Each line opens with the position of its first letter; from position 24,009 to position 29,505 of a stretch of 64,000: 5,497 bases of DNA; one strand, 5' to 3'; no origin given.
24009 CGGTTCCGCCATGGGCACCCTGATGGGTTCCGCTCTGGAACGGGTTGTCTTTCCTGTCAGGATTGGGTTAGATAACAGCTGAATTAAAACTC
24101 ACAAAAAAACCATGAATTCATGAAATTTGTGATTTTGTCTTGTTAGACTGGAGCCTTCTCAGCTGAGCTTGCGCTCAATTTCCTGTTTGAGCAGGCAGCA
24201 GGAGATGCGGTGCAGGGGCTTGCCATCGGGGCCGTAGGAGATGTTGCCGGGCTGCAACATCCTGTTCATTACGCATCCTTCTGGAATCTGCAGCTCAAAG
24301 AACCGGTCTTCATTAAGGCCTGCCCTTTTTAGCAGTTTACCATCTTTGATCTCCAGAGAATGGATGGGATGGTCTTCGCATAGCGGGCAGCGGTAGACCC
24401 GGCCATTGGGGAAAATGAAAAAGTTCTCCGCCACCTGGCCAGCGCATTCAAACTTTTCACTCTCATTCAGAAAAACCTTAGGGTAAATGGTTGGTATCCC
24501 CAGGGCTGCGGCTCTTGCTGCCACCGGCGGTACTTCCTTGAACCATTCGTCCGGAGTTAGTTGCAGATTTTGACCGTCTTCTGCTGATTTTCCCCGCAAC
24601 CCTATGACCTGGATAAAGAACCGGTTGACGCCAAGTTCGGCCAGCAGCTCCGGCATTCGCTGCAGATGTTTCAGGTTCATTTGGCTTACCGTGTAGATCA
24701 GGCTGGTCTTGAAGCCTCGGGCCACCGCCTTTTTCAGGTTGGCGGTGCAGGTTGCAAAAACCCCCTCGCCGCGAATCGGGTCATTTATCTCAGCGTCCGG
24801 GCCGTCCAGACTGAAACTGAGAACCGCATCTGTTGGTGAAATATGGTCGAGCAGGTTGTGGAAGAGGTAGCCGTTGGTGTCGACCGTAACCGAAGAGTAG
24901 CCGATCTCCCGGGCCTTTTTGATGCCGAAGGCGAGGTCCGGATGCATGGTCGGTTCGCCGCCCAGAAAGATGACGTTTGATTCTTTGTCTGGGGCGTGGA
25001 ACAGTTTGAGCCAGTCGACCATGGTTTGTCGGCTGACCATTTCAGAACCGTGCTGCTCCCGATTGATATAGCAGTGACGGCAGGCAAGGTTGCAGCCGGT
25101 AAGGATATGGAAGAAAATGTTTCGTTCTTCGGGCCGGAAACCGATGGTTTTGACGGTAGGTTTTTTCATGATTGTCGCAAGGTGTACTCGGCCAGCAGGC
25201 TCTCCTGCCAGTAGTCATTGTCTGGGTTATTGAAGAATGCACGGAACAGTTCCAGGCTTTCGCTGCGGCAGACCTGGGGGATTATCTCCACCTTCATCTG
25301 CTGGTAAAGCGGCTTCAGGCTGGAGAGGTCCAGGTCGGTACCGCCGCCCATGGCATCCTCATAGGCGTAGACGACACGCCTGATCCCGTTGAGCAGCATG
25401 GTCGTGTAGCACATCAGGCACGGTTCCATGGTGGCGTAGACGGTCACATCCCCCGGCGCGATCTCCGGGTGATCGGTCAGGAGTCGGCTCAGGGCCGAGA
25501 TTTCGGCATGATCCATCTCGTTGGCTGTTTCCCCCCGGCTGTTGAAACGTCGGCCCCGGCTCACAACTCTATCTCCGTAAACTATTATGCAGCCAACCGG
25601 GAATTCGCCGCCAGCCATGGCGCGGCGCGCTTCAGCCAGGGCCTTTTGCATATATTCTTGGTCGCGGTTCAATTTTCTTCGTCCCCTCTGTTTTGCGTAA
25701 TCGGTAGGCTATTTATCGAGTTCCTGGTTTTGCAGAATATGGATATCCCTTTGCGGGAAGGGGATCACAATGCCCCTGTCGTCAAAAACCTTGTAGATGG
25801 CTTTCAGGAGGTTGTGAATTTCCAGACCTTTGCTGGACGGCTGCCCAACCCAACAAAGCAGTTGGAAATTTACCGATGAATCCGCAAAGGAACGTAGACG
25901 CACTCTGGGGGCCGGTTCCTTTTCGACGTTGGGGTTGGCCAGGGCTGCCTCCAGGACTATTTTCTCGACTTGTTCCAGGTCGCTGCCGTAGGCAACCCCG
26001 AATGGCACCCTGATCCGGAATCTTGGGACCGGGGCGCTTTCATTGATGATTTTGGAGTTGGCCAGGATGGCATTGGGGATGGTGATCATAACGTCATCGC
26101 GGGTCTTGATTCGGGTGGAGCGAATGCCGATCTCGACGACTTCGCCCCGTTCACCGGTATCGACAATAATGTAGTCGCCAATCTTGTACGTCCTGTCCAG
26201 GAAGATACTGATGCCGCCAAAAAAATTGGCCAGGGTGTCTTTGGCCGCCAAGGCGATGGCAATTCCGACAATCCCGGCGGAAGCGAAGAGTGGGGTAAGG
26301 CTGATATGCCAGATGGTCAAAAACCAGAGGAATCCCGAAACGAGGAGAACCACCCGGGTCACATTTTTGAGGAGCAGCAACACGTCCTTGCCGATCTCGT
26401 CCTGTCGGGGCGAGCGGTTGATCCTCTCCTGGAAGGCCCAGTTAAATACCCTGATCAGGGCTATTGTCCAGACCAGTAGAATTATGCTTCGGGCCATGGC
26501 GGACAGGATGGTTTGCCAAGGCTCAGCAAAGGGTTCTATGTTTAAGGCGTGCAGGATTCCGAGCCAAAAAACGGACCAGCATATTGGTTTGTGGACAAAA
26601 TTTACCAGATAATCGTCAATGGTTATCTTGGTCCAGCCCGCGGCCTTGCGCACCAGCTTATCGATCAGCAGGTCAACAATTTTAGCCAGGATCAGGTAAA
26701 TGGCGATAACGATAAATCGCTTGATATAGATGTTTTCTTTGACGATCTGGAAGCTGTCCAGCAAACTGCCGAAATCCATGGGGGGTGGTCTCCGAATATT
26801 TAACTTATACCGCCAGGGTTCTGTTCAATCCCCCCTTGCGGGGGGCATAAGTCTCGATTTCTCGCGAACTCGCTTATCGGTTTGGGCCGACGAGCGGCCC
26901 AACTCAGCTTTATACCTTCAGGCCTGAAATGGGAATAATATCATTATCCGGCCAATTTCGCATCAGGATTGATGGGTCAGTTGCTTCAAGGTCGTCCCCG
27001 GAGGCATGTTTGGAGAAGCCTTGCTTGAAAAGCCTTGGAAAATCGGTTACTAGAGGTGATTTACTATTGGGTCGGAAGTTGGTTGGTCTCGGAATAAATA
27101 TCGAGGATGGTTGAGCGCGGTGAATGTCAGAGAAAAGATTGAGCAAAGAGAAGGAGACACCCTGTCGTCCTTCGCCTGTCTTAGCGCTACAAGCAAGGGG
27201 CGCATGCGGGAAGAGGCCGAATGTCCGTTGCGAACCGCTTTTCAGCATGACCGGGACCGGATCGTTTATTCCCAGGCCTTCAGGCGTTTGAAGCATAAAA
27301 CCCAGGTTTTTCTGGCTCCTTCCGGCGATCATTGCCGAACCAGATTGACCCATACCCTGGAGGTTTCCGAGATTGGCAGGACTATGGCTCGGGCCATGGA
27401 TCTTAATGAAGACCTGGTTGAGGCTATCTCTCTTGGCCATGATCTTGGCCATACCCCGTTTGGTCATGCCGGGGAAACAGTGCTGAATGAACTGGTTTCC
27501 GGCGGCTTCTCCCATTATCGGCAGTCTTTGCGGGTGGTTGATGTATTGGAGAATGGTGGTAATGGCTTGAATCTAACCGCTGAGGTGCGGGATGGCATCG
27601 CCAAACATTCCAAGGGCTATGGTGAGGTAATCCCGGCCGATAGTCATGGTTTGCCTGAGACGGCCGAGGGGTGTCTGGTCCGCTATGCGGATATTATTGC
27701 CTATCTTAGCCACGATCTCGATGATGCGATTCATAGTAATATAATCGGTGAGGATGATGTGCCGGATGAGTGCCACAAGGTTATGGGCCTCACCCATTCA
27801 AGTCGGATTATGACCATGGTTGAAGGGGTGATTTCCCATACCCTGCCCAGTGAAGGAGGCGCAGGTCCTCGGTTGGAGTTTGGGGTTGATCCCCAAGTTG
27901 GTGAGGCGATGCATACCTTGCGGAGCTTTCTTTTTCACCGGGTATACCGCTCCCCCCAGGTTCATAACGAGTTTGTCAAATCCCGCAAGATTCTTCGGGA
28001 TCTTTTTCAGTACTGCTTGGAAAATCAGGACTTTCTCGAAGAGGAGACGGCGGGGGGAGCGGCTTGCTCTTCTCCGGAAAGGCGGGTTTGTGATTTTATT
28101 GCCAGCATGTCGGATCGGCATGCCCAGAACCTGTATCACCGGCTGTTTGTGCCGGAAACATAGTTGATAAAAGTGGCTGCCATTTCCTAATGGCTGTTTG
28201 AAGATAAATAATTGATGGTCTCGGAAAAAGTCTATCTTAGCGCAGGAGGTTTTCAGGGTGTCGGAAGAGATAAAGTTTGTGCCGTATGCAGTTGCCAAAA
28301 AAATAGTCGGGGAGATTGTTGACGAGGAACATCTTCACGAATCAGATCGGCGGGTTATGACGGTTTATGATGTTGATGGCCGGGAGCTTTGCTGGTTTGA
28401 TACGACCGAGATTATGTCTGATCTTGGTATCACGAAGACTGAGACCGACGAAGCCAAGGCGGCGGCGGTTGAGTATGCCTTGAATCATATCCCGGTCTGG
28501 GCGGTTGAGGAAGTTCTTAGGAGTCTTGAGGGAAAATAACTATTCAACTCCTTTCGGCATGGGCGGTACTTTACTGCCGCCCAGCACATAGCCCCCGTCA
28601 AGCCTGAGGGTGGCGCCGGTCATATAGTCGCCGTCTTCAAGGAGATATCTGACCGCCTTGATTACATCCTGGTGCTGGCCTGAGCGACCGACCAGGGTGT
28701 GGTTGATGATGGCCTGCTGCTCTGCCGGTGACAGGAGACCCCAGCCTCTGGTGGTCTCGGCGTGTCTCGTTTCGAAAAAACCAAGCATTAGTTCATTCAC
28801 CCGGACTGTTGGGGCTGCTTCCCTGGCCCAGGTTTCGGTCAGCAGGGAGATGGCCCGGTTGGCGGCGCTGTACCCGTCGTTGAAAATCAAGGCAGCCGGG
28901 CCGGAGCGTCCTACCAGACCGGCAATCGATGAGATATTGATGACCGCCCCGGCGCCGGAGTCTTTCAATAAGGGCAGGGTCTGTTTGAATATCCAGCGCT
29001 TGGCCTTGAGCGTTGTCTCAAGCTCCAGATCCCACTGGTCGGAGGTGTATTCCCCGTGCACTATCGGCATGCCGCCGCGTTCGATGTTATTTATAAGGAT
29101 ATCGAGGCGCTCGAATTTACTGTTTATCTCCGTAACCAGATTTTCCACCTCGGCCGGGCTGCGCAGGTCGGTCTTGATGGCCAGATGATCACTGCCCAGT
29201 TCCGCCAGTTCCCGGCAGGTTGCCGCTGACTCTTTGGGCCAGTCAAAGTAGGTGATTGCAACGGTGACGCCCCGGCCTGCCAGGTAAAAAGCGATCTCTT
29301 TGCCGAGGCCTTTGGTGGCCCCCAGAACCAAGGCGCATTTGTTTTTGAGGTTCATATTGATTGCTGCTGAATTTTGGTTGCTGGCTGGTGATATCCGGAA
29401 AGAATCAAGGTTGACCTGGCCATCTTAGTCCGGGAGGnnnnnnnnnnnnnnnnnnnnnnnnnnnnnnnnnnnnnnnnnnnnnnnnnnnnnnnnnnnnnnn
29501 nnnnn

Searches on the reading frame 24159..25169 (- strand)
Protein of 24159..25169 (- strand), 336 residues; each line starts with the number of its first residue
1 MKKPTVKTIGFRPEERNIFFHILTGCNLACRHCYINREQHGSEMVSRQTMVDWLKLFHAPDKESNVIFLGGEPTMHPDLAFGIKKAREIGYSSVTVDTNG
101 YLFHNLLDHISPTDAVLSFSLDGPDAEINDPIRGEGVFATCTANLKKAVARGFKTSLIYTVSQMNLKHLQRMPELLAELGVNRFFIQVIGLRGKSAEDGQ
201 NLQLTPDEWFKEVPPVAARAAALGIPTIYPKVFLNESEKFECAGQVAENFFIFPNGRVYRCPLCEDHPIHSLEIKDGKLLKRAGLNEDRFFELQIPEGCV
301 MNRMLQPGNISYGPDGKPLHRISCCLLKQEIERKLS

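Call 22: search_protein_families(library=pfam, proteins=[window:24159-25169:-], max_evalue=0.0001)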
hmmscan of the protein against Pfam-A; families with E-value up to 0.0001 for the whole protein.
window:24159-25169:- (336 aa): 2 families
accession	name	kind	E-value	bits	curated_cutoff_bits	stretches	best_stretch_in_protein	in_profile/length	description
PF04055.27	Radical_SAM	-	1.7e-21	77.6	29.5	1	23-172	4-162/166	Radical SAM superfamily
PF13353.11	Fer4_12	-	4e-06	27.6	22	1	21-110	10-102/137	4Fe-4S single cluster domain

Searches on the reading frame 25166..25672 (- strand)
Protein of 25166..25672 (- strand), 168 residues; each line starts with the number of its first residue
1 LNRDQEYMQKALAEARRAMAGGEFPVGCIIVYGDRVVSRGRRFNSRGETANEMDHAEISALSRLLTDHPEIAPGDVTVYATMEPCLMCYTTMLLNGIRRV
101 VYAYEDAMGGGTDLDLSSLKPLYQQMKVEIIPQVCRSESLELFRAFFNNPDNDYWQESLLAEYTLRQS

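Call 23: search_protein_families(library=pfam, proteins=[window:25166-25672:-], max_evalue=0.0001)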
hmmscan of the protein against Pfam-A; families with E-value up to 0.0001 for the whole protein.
window:25166-25672:- (168 aa): 3 families
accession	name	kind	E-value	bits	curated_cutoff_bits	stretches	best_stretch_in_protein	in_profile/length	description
PF00383.29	dCMP_cyt_deam_1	-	1.1e-20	73.8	25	1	1-103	1-101/102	Cytidine and deoxycytidylate deaminase zinc-binding region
PF14437.12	MafB19-deam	-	3.3e-19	69.6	27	1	4-129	3-126/142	MafB19-like deaminase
PF14439.12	Bd3614-deam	-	2.9e-05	24.4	38.5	1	49-107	30-93/113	Bd3614-like deaminase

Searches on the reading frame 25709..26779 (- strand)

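Call 23: search_protein_families(library=pfam, proteins=[window:25709-26779:-], max_evalue=0.0001)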
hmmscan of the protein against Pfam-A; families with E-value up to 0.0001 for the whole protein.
window:25709-26779:- (356 aa): 3 families
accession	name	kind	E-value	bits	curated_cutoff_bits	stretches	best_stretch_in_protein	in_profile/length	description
PF00924.24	MS_channel_2nd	-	5.9e-18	65.2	20.2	1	181-247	1-66/68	Mechanosensitive ion channel, beta-domain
PF21082.3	MS_channel_3rd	-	6e-16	59.1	21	1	256-338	1-87/88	Mechanosensitive ion channel MscS, C-terminal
PF21088.3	MS_channel_1st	-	5.5e-08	33.1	23.1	1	139-180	1-42/42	Mechanosensitive ion channel, transmembrane helices 2/3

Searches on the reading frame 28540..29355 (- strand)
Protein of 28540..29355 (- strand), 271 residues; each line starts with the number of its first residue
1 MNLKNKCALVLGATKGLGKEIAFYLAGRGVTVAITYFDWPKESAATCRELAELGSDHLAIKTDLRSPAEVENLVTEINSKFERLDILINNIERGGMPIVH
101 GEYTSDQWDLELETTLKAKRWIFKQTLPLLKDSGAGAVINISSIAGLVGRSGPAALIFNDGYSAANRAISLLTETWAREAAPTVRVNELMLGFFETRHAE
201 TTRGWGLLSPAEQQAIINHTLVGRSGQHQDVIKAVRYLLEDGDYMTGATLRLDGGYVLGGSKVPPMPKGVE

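Call 23: search_protein_families(library=pfam, proteins=[window:28540-29355:-], max_evalue=0.0001)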
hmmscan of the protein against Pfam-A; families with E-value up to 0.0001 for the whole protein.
window:28540-29355:- (271 aa): 4 families
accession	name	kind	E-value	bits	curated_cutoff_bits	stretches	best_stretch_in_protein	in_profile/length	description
PF00106.31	adh_short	-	4.8e-34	118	26.6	1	6-203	1-191/195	short chain dehydrogenase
PF13561.12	adh_short_C2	-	2.7e-33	115.9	27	1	12-256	1-235/236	Enoyl-(Acyl carrier protein) reductase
PF08659.16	KR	-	1e-09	39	22.6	1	9-187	4-174/180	KR domain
PF23441.1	SDR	-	3.3e-05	23.9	27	0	170-258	171-257/258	SDR-like rossmann domain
